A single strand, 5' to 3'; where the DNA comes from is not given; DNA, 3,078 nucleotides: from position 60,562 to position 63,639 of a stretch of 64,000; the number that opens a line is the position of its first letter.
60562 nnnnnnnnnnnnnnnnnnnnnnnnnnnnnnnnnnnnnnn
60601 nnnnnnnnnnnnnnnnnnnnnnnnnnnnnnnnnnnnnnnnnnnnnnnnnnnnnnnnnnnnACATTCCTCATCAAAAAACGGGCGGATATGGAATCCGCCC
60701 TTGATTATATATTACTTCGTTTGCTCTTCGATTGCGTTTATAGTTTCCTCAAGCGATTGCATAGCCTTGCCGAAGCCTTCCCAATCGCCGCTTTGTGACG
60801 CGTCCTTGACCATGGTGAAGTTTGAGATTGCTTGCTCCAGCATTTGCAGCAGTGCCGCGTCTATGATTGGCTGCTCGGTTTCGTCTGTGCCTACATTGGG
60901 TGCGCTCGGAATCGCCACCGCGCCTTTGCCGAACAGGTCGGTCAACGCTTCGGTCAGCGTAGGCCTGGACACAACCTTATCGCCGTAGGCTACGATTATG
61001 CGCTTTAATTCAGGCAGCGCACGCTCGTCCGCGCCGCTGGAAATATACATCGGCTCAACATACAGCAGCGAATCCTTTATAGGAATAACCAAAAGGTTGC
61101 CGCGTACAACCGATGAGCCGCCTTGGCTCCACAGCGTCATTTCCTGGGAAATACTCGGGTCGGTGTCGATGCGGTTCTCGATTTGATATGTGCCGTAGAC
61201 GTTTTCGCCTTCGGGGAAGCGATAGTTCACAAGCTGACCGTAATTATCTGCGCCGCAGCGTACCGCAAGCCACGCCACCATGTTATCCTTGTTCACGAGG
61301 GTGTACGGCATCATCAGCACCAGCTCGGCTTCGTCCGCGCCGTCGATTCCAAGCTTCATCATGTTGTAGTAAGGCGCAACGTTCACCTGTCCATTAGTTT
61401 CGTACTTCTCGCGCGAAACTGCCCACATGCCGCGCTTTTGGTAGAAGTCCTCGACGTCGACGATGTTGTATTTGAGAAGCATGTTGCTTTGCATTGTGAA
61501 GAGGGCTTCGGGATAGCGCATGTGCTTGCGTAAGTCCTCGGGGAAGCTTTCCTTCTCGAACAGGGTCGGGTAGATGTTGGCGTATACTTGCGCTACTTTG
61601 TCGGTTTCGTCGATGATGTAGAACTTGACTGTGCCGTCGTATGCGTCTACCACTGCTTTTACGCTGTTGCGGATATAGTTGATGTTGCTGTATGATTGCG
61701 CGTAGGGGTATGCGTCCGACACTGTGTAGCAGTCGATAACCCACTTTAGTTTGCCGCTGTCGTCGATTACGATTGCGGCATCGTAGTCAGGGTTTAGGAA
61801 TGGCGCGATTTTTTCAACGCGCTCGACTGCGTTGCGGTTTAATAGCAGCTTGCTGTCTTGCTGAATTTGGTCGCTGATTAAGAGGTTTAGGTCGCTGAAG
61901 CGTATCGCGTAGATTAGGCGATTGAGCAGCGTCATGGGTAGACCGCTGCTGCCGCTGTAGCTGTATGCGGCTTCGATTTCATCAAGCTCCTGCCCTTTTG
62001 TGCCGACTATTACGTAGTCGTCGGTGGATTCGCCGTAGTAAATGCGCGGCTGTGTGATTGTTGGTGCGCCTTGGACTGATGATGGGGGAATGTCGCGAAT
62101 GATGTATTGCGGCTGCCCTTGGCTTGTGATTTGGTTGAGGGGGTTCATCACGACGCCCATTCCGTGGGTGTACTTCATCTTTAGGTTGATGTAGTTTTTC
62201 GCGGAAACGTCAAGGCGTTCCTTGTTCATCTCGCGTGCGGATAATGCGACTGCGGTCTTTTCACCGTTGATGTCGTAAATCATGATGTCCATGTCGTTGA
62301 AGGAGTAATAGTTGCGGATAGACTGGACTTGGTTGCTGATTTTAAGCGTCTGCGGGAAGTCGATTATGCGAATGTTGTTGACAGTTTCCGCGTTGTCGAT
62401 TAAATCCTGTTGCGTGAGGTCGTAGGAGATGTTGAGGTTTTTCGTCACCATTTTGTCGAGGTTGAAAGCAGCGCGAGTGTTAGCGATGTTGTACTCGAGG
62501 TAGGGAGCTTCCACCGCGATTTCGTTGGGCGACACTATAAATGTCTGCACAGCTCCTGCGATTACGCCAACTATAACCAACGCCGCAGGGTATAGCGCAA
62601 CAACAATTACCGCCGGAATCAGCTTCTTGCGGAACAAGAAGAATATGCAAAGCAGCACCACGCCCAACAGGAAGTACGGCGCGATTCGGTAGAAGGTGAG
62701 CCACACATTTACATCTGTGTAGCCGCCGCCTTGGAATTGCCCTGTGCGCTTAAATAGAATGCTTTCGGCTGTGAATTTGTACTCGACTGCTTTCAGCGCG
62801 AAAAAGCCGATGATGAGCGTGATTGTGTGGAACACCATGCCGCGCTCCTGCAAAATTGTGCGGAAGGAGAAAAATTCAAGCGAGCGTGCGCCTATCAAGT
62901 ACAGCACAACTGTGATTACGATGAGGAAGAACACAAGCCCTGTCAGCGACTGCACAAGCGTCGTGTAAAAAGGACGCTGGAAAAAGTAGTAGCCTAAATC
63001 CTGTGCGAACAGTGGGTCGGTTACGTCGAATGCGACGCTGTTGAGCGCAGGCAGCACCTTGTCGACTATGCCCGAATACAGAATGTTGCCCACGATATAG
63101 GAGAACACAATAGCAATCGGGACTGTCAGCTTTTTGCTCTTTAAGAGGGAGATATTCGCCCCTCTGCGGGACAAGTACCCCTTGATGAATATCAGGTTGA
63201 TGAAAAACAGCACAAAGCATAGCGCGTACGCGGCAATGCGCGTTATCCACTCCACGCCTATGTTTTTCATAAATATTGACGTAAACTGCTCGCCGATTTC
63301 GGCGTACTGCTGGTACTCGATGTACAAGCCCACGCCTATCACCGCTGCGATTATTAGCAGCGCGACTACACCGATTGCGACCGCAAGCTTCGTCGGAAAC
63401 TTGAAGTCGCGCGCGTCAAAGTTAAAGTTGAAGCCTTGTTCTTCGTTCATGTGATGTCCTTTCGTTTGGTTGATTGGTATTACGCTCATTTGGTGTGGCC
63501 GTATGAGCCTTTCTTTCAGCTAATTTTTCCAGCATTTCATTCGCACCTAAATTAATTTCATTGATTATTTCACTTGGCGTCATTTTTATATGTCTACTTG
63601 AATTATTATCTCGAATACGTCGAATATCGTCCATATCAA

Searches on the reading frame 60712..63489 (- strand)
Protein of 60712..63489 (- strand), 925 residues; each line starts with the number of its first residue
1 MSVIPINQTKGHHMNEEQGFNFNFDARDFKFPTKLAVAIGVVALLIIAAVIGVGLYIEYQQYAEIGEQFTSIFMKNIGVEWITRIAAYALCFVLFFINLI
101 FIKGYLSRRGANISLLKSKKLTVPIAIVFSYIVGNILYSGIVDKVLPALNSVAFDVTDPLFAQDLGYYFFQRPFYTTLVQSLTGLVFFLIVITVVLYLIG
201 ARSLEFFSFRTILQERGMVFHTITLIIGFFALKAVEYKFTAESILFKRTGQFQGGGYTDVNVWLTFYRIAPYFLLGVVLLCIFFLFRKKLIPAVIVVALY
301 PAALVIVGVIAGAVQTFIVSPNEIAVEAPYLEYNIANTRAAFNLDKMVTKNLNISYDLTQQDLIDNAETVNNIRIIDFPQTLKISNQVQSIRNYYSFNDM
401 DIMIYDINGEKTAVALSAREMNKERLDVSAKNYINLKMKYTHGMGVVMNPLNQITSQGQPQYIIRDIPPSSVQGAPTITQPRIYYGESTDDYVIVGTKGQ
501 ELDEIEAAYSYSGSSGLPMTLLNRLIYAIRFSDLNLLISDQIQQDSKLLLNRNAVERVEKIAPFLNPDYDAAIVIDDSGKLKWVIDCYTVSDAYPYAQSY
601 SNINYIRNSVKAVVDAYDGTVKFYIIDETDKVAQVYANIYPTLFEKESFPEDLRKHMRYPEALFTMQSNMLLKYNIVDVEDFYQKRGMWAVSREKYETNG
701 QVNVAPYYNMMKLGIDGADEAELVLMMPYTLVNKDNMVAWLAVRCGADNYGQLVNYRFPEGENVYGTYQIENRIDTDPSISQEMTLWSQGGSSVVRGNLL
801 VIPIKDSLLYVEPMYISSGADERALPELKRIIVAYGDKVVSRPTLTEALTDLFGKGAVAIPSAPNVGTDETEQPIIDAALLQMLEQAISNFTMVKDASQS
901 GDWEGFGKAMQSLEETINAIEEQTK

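Call 50: search_protein_families(library=pfam, proteins=[window:60712-63489:-], max_evalue=0.000001)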
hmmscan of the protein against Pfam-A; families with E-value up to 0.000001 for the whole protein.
window:60712-63489:- (925 aa): 1 family
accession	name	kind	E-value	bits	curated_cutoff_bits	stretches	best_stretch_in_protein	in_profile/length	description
PF03699.18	UPF0182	-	8.3e-228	758.8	27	1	36-787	2-770/770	Uncharacterised protein family (UPF0182)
